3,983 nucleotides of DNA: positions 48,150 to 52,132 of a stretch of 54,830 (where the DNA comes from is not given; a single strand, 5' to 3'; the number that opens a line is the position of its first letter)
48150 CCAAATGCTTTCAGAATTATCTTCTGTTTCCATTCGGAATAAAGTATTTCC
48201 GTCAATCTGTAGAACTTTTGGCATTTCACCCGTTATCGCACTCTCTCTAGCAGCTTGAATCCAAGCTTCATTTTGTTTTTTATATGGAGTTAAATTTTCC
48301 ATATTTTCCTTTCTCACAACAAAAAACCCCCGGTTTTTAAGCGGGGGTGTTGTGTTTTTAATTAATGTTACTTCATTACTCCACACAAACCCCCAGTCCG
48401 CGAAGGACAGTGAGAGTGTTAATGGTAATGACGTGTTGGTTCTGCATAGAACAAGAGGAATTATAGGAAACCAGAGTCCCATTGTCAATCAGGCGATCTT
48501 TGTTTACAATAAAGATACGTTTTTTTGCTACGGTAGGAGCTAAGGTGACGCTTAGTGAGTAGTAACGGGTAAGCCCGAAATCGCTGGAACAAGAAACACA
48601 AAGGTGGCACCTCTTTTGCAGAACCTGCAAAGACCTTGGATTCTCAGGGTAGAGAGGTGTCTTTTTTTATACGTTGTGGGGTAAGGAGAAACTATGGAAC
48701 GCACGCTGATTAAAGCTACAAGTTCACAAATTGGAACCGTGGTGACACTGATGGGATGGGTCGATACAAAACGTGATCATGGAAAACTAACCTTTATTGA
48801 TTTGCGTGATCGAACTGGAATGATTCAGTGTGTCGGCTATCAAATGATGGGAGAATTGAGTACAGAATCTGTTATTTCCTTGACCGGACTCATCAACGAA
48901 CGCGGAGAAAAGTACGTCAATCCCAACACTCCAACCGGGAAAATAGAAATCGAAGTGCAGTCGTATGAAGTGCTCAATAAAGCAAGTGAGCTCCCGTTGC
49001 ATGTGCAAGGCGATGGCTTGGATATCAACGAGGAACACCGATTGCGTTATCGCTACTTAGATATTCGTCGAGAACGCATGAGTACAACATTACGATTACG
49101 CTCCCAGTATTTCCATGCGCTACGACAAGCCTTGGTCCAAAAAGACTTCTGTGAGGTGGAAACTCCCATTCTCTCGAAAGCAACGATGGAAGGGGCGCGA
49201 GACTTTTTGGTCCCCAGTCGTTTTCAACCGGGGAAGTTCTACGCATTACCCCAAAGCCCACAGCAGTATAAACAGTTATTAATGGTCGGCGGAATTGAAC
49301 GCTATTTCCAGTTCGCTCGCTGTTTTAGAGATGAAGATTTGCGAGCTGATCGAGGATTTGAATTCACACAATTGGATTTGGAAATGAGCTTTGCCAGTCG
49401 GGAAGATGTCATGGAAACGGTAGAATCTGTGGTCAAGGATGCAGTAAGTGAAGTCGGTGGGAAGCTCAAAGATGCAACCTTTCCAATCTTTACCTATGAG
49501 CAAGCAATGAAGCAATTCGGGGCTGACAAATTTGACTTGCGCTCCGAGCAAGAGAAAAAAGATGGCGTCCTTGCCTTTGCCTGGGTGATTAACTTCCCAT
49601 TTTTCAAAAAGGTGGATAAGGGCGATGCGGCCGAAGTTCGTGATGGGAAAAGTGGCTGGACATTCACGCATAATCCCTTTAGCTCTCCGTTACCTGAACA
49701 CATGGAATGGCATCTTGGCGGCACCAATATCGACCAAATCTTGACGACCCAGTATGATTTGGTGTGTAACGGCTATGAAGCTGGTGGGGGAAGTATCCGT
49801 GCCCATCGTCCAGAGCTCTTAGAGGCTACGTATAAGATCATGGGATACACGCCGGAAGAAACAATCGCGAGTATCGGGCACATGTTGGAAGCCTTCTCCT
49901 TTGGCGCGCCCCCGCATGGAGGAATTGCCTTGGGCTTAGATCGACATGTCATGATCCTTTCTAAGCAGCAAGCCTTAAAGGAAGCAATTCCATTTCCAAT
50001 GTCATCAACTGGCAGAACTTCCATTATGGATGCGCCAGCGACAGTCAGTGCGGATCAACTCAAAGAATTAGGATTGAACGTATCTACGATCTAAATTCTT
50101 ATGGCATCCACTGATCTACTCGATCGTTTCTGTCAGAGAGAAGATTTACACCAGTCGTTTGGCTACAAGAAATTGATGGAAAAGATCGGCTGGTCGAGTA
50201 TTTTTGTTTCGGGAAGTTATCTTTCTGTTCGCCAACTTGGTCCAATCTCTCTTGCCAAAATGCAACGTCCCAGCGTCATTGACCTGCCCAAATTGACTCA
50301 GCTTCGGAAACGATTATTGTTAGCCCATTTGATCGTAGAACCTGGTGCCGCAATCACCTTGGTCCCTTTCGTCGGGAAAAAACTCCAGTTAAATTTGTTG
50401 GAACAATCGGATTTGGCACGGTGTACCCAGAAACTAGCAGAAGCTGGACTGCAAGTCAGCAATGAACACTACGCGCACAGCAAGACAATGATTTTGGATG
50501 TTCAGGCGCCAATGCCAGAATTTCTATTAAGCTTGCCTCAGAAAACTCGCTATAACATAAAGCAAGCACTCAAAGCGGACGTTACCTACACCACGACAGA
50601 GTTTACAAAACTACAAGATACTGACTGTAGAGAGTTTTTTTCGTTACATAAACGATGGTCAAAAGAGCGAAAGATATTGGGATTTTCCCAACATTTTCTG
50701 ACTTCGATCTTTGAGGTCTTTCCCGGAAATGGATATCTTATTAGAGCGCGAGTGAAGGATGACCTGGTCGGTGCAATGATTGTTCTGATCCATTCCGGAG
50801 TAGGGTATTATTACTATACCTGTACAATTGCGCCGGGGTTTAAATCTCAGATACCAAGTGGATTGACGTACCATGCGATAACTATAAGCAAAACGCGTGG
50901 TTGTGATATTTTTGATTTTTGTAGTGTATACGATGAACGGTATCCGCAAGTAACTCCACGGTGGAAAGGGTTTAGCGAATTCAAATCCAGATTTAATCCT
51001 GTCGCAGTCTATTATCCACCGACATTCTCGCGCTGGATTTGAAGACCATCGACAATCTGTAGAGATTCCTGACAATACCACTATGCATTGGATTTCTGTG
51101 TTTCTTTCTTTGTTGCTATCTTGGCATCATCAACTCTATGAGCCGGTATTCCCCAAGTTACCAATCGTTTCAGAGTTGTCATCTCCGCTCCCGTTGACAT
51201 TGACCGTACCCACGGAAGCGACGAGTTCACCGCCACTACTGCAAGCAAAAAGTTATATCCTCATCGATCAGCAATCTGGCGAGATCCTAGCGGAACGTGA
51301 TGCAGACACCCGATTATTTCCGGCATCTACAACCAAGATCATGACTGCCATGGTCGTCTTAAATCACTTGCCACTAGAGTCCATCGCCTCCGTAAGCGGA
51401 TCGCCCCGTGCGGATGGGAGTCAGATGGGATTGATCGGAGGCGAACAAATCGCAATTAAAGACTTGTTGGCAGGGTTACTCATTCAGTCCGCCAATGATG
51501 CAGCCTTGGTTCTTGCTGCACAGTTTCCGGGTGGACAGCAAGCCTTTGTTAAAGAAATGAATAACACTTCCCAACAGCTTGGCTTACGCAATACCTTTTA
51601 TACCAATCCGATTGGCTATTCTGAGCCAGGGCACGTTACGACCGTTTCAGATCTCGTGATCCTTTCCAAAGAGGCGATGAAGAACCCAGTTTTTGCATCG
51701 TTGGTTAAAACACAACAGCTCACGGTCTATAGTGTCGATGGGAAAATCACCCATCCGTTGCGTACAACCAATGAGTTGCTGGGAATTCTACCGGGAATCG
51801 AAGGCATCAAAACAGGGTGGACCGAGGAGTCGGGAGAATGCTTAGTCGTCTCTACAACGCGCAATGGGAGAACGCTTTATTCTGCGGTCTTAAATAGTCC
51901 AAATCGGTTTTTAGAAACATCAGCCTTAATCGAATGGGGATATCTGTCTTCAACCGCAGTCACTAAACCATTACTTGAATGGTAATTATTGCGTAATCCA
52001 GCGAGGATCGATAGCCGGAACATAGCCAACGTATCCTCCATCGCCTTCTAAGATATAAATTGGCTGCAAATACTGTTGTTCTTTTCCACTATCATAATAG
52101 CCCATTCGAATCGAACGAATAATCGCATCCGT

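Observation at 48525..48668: Asp T-box with an ultrashort stem I coupled to a transcription terminator in a CPR-like genome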

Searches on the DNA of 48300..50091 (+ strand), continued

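Call 75: search_with_rna_model(model_id=R1, sources=[L101, L102, L103, L104, L105, L106, L107, L108, L109, L110, L111, L112, L113, L114, L115, L116, L117, L118, L119, L120, L121, L122, L123, L124, L125, L126, L127, L128, L129, L130, L131, L132, L133, L134, L135, L136, L137, L138, L139, L140, L141, L142, L143, L144, L145, L146, L147, L148, L149, L150, L151, L152, L153, L154, L155, L156, L157, L158, L159, L160, L161, L162, L163, L164, L165, L166, L167, L169, L171, L172], max_evalue=1)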
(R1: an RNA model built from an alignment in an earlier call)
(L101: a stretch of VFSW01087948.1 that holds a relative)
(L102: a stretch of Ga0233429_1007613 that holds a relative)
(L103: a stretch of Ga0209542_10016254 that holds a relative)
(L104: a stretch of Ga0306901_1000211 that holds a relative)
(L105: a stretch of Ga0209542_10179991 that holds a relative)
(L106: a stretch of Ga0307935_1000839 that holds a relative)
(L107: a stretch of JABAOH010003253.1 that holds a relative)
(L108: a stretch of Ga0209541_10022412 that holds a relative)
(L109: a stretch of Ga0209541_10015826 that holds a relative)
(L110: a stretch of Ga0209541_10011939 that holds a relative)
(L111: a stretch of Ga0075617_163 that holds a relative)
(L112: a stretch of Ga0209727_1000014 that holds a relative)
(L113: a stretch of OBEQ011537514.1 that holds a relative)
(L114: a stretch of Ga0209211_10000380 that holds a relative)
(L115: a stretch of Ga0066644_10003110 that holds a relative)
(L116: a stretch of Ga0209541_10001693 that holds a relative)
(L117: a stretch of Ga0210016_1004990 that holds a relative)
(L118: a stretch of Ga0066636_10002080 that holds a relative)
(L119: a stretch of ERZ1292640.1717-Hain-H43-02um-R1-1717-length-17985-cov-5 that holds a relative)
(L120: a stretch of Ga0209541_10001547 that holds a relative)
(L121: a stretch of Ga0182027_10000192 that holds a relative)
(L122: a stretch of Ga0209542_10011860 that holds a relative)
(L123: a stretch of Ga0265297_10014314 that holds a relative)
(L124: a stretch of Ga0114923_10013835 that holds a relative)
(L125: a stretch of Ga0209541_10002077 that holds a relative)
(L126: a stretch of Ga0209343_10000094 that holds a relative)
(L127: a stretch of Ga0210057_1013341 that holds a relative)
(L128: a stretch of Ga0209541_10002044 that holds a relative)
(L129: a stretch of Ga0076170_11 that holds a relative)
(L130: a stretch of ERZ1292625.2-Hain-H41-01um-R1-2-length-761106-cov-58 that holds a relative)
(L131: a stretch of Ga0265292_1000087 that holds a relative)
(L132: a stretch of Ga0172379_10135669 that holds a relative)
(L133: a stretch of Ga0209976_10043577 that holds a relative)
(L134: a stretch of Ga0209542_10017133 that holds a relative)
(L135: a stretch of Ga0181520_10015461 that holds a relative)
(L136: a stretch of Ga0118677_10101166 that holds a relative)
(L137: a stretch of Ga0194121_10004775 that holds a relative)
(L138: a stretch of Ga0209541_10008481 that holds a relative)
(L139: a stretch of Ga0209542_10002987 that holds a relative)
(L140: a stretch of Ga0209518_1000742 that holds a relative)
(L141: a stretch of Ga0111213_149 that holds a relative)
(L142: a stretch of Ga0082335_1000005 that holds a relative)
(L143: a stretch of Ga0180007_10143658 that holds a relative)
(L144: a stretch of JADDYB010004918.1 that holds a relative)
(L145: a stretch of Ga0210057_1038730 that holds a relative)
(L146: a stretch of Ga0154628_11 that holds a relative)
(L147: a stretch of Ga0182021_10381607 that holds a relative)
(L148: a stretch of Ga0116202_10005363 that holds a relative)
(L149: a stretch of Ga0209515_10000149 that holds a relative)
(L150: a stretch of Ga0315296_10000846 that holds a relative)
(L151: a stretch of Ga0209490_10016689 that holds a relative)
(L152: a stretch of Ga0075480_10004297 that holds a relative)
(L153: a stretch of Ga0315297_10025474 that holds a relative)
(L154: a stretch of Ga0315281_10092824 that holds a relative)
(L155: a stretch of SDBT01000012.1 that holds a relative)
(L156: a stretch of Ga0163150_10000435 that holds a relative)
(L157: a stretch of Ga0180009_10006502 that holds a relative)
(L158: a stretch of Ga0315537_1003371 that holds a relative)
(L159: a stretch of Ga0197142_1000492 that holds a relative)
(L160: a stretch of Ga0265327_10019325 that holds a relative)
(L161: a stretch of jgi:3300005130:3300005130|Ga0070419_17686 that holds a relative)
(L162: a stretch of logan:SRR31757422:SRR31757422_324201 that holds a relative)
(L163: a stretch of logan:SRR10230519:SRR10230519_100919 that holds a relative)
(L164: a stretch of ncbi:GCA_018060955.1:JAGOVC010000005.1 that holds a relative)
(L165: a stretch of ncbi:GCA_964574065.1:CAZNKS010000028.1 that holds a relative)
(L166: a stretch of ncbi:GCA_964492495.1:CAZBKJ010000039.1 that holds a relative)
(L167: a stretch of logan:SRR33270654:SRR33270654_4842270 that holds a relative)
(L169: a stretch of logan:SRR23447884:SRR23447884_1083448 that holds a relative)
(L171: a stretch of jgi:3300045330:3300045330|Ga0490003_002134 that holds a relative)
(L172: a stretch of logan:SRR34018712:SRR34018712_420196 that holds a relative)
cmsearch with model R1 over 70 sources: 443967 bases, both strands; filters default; matches with E-value up to 1: 8.
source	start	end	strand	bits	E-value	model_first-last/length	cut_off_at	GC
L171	610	714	+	121.5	1.1e-28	1-105/105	no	0.55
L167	1634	1741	+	109.6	1.2e-25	1-105/105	no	0.52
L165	1568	1693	+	96.3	2.8e-22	1-105/105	no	0.5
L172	2858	2958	+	91.6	4.7e-21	1-105/105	no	0.5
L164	9569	9681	+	75.2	7.1e-17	1-105/105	no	0.46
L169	2782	2929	+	57.3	2.7e-12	1-105/105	no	0.48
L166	2591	2694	+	54.9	1.1e-11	1-105/105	no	0.52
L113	1231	1328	+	12.6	0.68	1-105/105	no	0.35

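Call 76: search_with_rna_model(model_id=R1, sources=[window, L164, L165, L166, L167, L169, L171, L172, L083, L085], max_evalue=0.001, make_alignment=true)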
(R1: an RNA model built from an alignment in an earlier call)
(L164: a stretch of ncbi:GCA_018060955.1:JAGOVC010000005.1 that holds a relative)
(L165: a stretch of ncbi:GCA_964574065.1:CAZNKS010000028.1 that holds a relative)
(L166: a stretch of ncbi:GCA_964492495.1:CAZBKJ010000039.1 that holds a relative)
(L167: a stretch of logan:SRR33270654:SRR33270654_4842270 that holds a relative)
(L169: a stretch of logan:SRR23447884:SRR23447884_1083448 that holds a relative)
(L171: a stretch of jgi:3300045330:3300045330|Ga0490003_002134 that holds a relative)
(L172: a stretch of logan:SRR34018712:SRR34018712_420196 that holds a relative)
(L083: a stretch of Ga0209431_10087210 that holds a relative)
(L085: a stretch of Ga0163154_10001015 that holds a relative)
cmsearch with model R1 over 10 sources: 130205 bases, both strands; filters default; matches with E-value up to 0.001: 10.
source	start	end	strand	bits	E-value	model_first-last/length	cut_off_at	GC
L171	610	714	+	121.5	3.1e-29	1-105/105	no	0.55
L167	1634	1741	+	109.6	3.5e-26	1-105/105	no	0.52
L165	1568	1693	+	96.3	8.3e-23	1-105/105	no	0.5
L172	2858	2958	+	91.6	1.4e-21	1-105/105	no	0.5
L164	9569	9681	+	75.2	2.1e-17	1-105/105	no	0.46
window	48526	48638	+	70.8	2.7e-16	1-105/105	no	0.5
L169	2782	2929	+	57.3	7.8e-13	1-105/105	no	0.48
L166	2591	2694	+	54.9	3.3e-12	1-105/105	no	0.52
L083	51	172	+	38.2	6e-08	1-105/105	no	0.54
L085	2795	2906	+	34.7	4.5e-07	1-105/105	no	0.49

Alignment A6: 10 matches aligned to the model, 192 columns, each read 5' to 3' on its own strand. Consensus structure (alignment columns), stored with it:
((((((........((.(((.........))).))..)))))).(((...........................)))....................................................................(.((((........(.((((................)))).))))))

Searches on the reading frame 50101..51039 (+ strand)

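Call 32: search_protein_families(library=pfam, proteins=[window:50101-51039:+])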
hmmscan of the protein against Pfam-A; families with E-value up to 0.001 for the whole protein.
window:50101-51039:+ (313 aa): 1 family
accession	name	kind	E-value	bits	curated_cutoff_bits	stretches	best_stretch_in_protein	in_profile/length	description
PF13480.13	Acetyltransf_6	-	3.8e-08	34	22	1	148-275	2-136/143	Acetyltransferase (GNAT) domain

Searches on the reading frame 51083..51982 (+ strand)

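Call 32: search_protein_families(library=pfam, proteins=[window:51083-51982:+])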
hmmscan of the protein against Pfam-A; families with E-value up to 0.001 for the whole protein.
window:51083-51982:+ (300 aa): 2 families
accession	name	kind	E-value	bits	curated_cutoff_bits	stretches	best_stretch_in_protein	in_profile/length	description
PF00768.25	Peptidase_S11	-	2.5e-55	188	27.6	1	46-273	3-238/239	D-alanyl-D-alanine carboxypeptidase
PF02113.21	Peptidase_S13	-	3.7e-05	23.1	22.8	1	50-96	12-59/444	D-Ala-D-Ala carboxypeptidase 3 (S13) family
